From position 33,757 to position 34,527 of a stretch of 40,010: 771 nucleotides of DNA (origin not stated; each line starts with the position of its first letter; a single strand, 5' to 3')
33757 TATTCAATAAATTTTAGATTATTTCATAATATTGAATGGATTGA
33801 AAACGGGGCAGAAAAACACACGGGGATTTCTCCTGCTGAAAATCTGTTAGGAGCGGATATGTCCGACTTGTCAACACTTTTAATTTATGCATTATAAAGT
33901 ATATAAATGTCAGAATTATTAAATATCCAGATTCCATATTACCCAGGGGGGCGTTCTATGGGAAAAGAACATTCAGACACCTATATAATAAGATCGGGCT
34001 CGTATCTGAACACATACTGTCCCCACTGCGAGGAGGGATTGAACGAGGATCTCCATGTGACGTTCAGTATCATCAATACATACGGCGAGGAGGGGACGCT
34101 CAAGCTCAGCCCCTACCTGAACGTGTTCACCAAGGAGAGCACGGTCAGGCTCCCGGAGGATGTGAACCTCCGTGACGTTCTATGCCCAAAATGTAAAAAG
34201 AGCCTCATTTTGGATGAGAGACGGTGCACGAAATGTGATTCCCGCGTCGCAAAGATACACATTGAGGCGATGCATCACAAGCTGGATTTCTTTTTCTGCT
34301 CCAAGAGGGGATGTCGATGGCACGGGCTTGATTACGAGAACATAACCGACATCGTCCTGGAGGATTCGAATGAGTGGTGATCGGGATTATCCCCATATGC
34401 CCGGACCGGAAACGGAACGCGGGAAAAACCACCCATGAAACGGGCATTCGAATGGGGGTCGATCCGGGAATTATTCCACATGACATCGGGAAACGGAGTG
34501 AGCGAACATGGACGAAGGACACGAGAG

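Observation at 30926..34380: An 8-Cys zinc-ribbon domain occurs three times, each attached to an oxidoreductase subunit gene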

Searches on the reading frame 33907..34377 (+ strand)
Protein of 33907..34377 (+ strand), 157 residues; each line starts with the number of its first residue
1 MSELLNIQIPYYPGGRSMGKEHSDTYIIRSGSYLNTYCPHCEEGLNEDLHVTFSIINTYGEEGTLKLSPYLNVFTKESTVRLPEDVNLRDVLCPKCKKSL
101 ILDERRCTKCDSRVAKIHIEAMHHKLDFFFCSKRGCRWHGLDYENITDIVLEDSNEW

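Call 5: search_protein_families(library=pfam, proteins=[window:33907-34377:+], max_evalue=0.1)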
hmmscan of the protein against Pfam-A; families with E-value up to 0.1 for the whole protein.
window:33907-34377:+ (157 aa): 7 families
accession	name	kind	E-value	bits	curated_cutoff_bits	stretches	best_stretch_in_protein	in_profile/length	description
PF18912.6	DZR_2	-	0.0011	19.2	27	1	89-113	20-45/56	Double zinc ribbon domain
PF24440.1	DUF7559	-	0.0027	18.3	27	1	79-103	24-48/52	Family of unknown function (DUF7559)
PF18716.7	VATC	-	0.0069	16.6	26.6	1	105-139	4-35/43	Vms1-associating treble clef domain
PF12773.13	DZR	-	0.009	16.6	27.3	1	36-110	13-44/45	Double zinc ribbon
PF07191.17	Zn_ribbon_6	-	0.015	15.8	25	0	92-116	2-41/67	Double zinc ribbon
PF17848.7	Zn_ribbon_ACC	-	0.041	14.5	24.5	0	38-46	4-12/26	Acetyl-CoA carboxylase zinc finger domain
PF01155.25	HypA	-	0.051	14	28.9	0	90-117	70-99/112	Hydrogenase/urease nickel incorporation, metallochaperone, hypA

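Call 9: search_protein_families(library=ncbifam, proteins=[window:33907-34377:+], max_evalue=0.01)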
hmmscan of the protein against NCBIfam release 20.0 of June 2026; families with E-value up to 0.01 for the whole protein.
window:33907-34377:+ (157 aa): 0 families

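Call 10: find_homologous_proteins(query=window:33907-34377:+, max_evalue=0.001)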
Query window:33907-34377:+ (157 aa): 23 proteins with E <= 0.001 among 33 candidates.
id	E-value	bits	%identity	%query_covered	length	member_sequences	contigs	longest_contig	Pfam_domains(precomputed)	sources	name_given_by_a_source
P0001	6.6e-93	327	100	89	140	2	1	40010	-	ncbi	ncbi:MAG: hypothetical protein ACMUIG_04680 [Thermoplasmatota archaeon]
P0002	2.5e-75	270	80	89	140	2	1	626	-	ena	-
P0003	1.2e-55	206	61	89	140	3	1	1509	-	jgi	jgi:hypothetical protein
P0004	7.9e-48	181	54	83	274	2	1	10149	PF09334.18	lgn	-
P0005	1.5e-40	157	51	83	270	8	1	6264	PF09334.18,PF24440.2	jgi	jgi:ssDNA-binding Zn-finger/Zn-ribbon topoisomerase 1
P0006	2.2e-38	150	41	89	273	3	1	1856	PF12773.14,PF07191.18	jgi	jgi:hypothetical protein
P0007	2.2e-38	150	50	83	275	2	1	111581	PF12773.14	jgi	jgi:hypothetical protein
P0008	9.2e-38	148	49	85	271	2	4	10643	PF12773.14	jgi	-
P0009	1.1e-37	147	47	91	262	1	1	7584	PF09334.18,PF01155.26,PF07191.18,PF13248.12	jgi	jgi:predicted RNA-binding Zn-ribbon protein involved in translation (DUF1610 family)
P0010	7.9e-37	145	47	82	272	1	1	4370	PF12773.14,PF07191.18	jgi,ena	-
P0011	9.0e-37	145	44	88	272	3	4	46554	-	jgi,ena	-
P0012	3.4e-36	143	41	89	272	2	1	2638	-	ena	-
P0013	6.8e-36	142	46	82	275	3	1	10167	-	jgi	jgi:hypothetical protein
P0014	1.4e-34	137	43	92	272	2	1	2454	-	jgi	jgi:hypothetical protein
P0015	3.5e-34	136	42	89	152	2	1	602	-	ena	-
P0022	6.2e-18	83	36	76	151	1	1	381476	-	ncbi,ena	-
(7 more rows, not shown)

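Call 12: find_encoding_contigs(protein=P0007, flank=10000, max_places=3)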
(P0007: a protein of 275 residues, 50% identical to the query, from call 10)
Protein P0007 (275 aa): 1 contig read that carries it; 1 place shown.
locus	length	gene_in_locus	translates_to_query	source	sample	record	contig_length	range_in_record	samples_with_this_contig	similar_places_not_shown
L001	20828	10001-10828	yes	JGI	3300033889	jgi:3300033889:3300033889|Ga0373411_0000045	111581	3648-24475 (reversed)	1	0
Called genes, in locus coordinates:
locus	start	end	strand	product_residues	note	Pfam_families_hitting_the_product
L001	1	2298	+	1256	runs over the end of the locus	PF00989:PAS, PF13426:PAS_9, PF01590:GAF, PF13185:GAF_2, PF08448:PAS_4 (weak), PF00512:HisKA, PF02518:HATPase_c, PF00072:Response_reg, +3 more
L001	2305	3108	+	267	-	PF02625:XdhC_CoxI, PF13478:XdhC_C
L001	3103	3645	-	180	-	PF01966:HD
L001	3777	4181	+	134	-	-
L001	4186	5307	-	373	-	PF01008:IF-2B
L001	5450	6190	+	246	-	PF13189:Cytidylate_kin2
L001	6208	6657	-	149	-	PF05014:Nuc_deoxyrib_tr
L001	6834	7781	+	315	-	PF02423:OCD_Mu_crystall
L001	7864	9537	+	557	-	PF00005:ABC_tran, PF00931:NB-ARC (faint), PF02463:SMC_N (faint), PF13476:AAA_23 (faint), PF13555:AAA_29 (faint), PF01926:MMR_HSR1 (faint), PF12848:ABC_tran_Xtn, PF00005:ABC_tran, +2 more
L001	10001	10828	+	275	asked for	PF12773:DZR (faint)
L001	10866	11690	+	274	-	PF10418:DHODB_Fe-S_bind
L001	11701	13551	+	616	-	PF14691:Fer4_20, PF01262:AlaDh_PNT_C (faint), PF13241:NAD_binding_7 (faint), PF07992:Pyr_redox_2, PF13450:NAD_binding_8, PF13738:Pyr_redox_3, PF00070:Pyr_redox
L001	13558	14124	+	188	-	PF01257:2Fe-2S_thioredx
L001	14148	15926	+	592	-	PF12837:Fer4_6 (faint), PF01512:Complex1_51K, PF10531:SLBB (weak), PF12838:Fer4_7 (faint), PF10589:NADH_4Fe-4S, PF00037:Fer4, PF13237:Fer4_10 (weak), PF13187:Fer4_9 (weak)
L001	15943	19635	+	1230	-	PF13510:Fer2_4, PF14691:Fer4_20, PF01266:DAO (weak), PF07992:Pyr_redox_2, PF13450:NAD_binding_8, PF12838:Fer4_7, PF22117:Fer4_Nqo3, PF00384:Molybdopterin, +5 more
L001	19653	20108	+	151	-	PF02915:Rubrerythrin, PF13668:Ferritin_2 (weak)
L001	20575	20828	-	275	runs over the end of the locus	PF00005:ABC_tran, PF02463:SMC_N (weak), PF13175:AAA_15 (faint), PF13304:AAA_21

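Call 13: find_encoding_contigs(protein=P0011, flank=10000, max_places=3)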
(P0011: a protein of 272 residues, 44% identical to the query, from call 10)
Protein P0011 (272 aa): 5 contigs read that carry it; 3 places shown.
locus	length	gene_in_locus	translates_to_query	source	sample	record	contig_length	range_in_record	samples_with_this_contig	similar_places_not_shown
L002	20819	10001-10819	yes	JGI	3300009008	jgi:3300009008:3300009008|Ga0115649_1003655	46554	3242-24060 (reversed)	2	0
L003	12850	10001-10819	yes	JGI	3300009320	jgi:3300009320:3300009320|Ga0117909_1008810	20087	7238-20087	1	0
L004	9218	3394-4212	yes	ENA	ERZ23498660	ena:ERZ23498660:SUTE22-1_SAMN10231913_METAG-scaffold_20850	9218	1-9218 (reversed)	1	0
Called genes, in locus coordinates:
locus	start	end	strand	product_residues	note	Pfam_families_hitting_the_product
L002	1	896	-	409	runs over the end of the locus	PF00364:Biotin_lipoyl, PF00198:2-oxoacid_dh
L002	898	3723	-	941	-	PF16078:2-oxogl_dehyd_N, PF00676:E1_dh, PF02779:Transket_pyr, PF16870:OxoGdeHyase_C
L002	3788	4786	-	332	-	PF01180:DHO_dh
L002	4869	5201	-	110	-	PF09350:DJC28_CD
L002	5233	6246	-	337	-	PF04055:Radical_SAM (weak)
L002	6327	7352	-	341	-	PF08240:ADH_N, PF00107:ADH_zinc_N (weak)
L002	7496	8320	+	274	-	PF10418:DHODB_Fe-S_bind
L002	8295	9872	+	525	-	PF14691:Fer4_20, PF07992:Pyr_redox_2, PF13450:NAD_binding_8 (weak), PF13738:Pyr_redox_3 (weak), PF00070:Pyr_redox (weak)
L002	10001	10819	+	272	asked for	-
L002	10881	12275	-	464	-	PF14691:Fer4_20, PF00070:Pyr_redox (faint), PF01262:AlaDh_PNT_C (faint), PF07992:Pyr_redox_2, PF13738:Pyr_redox_3 (faint), PF13450:NAD_binding_8 (weak)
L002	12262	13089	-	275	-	PF10418:DHODB_Fe-S_bind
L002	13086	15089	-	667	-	PF10588:NADH-G_4Fe-4S_3 (faint), PF12838:Fer4_7, PF22117:Fer4_Nqo3, PF04879:Molybdop_Fe4S4 (weak), PF00384:Molybdopterin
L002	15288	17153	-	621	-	PF01512:Complex1_51K, PF10531:SLBB (weak), PF10589:NADH_4Fe-4S, PF00037:Fer4, PF13237:Fer4_10, PF12838:Fer4_7 (weak), PF13187:Fer4_9, PF00037:Fer4 (weak), +2 more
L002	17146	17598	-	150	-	PF01257:2Fe-2S_thioredx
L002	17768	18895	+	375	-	PF05222:AlaDh_PNT_N, PF01262:AlaDh_PNT_C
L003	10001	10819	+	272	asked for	-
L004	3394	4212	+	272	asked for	-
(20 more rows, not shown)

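Call 14: find_encoding_contigs(protein=P0022, flank=10000, max_places=3)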
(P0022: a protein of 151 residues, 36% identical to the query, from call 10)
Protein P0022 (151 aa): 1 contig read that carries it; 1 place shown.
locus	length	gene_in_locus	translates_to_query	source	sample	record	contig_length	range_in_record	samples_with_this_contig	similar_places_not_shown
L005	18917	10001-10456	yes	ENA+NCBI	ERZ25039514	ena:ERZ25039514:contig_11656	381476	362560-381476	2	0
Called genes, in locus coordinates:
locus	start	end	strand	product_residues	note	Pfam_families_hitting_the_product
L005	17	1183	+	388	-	PF00534:Glycos_transf_1, PF13692:Glyco_trans_1_4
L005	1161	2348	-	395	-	PF00291:PALP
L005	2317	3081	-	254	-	PF00198:2-oxoacid_dh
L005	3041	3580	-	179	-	PF00364:Biotin_lipoyl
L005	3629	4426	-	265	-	PF02779:Transket_pyr, PF16870:OxoGdeHyase_C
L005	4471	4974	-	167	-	-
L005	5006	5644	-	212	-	PF00676:E1_dh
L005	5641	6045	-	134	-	-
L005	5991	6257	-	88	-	-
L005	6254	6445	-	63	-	PF16078:2-oxogl_dehyd_N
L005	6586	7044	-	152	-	PF02915:Rubrerythrin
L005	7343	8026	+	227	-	PF00175:NAD_binding_1 (weak), PF10418:DHODB_Fe-S_bind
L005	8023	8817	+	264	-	PF14691:Fer4_20, PF13450:NAD_binding_8 (weak)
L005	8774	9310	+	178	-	PF07992:Pyr_redox_2, PF00070:Pyr_redox (weak)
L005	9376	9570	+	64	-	-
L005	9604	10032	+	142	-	-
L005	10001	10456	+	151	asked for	-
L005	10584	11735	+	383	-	-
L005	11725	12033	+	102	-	-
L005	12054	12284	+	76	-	-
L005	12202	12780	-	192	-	PF07992:Pyr_redox_2, PF00070:Pyr_redox (weak)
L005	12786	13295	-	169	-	PF14691:Fer4_20, PF07992:Pyr_redox_2 (weak), PF12831:FAD_oxidored (weak), PF13450:NAD_binding_8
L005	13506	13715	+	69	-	-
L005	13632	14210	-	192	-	-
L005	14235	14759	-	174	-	-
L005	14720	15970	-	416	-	PF04879:Molybdop_Fe4S4, PF00384:Molybdopterin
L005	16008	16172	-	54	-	PF10588:NADH-G_4Fe-4S_3 (weak)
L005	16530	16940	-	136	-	PF10589:NADH_4Fe-4S, PF14697:Fer4_21 (weak), PF25160:LdpA_Fe-S-bd (weak), PF00037:Fer4, PF13237:Fer4_10, PF12838:Fer4_7 (weak), PF13187:Fer4_9, PF13484:Fer4_16 (weak), +4 more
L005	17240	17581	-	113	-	PF01512:Complex1_51K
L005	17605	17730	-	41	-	PF01512:Complex1_51K (weak)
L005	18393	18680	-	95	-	PF01257:2Fe-2S_thioredx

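Call 19: search_solved_structures(query=A2, max_evalue=1, show_alignments=2)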
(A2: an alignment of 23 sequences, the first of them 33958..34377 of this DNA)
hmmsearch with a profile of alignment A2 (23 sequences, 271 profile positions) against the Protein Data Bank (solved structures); distinct sequences matched with E-value up to 1: 3.
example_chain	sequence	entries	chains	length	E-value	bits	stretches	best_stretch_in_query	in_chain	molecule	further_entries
6zhi_A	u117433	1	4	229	0.042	16.4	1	123-198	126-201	Heat shock protein 70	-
2elo_A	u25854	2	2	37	0.14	14.7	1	151-174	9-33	Zinc finger protein 406 | Zinc finger protein ZFAT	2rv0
9spj_l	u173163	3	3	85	0.53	12.8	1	199-231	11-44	Ribosomal protein L37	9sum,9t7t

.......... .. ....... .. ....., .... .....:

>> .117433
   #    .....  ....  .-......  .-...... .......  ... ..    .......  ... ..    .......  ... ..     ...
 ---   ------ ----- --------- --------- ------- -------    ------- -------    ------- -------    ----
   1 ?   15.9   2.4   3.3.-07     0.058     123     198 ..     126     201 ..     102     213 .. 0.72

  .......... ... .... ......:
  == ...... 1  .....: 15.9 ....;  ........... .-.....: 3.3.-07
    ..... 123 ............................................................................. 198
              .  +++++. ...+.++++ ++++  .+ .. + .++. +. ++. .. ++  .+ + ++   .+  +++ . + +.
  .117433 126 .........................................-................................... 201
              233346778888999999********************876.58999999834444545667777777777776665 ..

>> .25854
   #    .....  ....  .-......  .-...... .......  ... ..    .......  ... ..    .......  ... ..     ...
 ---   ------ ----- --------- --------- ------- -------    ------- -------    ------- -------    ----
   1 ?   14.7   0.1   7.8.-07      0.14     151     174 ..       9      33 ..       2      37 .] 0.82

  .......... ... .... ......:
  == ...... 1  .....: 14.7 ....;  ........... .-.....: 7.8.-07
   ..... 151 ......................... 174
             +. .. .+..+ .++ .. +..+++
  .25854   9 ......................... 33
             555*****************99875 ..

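Call 22: predict_structure(alignment_id=A2)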
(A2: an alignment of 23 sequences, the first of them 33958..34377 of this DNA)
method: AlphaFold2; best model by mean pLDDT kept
length: 140 residues; sequences in the alignment: 23
mean_pLDDT: 74.6   pTM: 0.69
mean pLDDT of the five models: 74.6, 73.9, 68.9, 65.9, 63.9
residues with pLDDT >= 90: 30; 70-90: 64; 50-70: 28; < 50: 18
segments of 3 or more residues with pLDDT < 50: 1-8, 12-14, 135-140
pLDDT, mean of each block of 10 residues (from residue 1): 44 66 91 86 85 64 70 91 90 88 79 81 65 44
secondary structure, 60 per line:
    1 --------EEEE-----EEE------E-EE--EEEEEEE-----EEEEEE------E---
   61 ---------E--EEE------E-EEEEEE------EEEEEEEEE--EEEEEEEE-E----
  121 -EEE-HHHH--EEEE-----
elements in order: E9-12 E18-20 E33-39 E45-50 E73-75 E84-89 E96-104 E107-114 E122-124 H126-129 E132-135

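Call 26: fold_search(model_id=the predicted structure, library=pdb)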
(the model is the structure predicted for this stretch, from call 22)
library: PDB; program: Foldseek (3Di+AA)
matches with E <= 10: 109; with E <= 0.001: 0
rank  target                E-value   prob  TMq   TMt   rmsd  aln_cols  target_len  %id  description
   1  9lgi_A                1.2e+00  0.06  0.16  0.05  12.6        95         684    8  Cryo-EM structure of a type II-D CRISPR-Cas9 in complex with single-guided RNA and double-stranded DNA (released 2025-08-20)
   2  7eu0_I                1.4e+00  0.11  0.28  0.35  26.3       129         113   13  The cryo-EM structure of A. thaliana Pol IV-RDR2 backtracked complex (released 2021-12-29)
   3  7dm0_A                1.4e+00  0.05  0.21  0.18  18.8       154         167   12  Biofilm associated protein - C region (released 2021-12-15)
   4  7s9y                  1.8e+00  0.05  0.20  0.04  16.1       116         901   10  Helicobacter Hepaticus CcsBA Open Conformation (released 2021-12-22)
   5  7ufu_A                1.8e+00  0.03  0.16  0.04  14.4       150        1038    9  Cryo-EM Structure of Bl_Man38A nucleophile mutant in complex with mannose at 2.7 A (released 2022-11-16)
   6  7zty                  1.9e+00  0.03  0.17  0.09  17.1       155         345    4  Structure of Vps39 N-terminal domain from Chaetomium thermophilum (released 2022-09-21)
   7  7edr_A                2.0e+00  0.06  0.17  0.09  12.6       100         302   16  The crystal structure of the FERM and C-terminal domain complex of Drosophila Merlin (released 2021-04-14)
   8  4j38_A                2.0e+00  0.05  0.18  0.19  14.1       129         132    8  Structure of Borrelia burgdorferi Outer surface protein E in complex with Factor H domains 19-20 (released 2013-05-15)
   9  1zxu                  2.2e+00  0.02  0.13  0.11  13.0        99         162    9  X-ray structure of protein from arabidopsis thaliana AT5G01750 (released 2005-06-21)
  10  1cdy                  2.3e+00  0.05  0.17  0.15  12.1       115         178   11  STRUCTURE OF T-CELL SURFACE GLYCOPROTEIN CD4 MUTANT WITH GLY 47 REPLACED BY SER (released 1997-04-01)
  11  4bxm_B                2.3e+00  0.04  0.18  0.19  13.8       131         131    8  Complement regulator acquiring outer surface protein BbCRASP-4 or ErpC from Borrelia burgdorferi (released 2014-07-23)
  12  5boi                  2.6e+00  0.04  0.21  0.14  13.5       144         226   10  Bacillus megaterium YpeB C-terminal domain (released 2015-08-12)
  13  3wa0_A                2.7e+00  0.05  0.17  0.09  12.5        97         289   18  Crystal structure of merlin complexed with DCAF1/VprBP (released 2014-05-28)
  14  8cir_A                3.1e+00  0.06  0.18  0.09  13.2        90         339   18  The FERM domain of human moesin with a bound peptide identified by phage display (released 2023-03-01)
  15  9auf_A                3.1e+00  0.02  0.18  0.09  12.7       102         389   12  Cas9d 20bp R-loop Complex (released 2025-01-15)
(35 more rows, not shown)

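Call 30: search_protein_representatives(alignment_id=A2)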
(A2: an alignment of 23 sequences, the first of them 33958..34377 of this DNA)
Query: 23 sequences, 271 profile positions. Proteins with E-value up to 0.001 (for the whole library): 363; up to 1e-10: 218; up to 1e-30: 41. The best 150 are listed.
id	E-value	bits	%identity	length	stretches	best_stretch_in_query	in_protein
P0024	2.9e-107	374.4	-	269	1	1-271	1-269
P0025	1.1e-105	369.3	-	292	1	1-271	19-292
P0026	2.0e-91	322.5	-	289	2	1-271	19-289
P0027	3.9e-89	315.0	-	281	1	1-271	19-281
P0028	2.3e-85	302.6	-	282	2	1-271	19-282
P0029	8.3e-80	284.4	-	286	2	1-266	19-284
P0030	1.8e-74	266.9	-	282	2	137-271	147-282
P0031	7.1e-73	261.7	-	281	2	1-271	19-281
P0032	9.1e-72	258.0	-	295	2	1-271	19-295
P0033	4.7e-71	255.7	-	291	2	1-271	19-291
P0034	1.0e-70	254.6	-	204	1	1-198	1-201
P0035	1.2e-65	237.9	-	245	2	159-271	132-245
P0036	1.3e-58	214.9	-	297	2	2-264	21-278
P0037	2.1e-52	194.5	-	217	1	25-190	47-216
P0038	1.6e-48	181.8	-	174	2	1-158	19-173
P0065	4.2e-30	121.4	-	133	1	2-115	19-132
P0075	9.1e-29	117.0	-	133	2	1-114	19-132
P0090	7.0e-25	104.3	-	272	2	2-109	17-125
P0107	6.1e-23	97.9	-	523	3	2-97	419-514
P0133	2.4e-19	86.1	-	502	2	1-96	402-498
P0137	8.4e-19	84.3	-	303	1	1-98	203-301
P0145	3.6e-18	82.3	-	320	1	1-104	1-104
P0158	1.0e-16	77.5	-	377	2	2-101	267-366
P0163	1.6e-16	76.8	-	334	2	2-99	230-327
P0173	1.8e-15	73.4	-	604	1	141-261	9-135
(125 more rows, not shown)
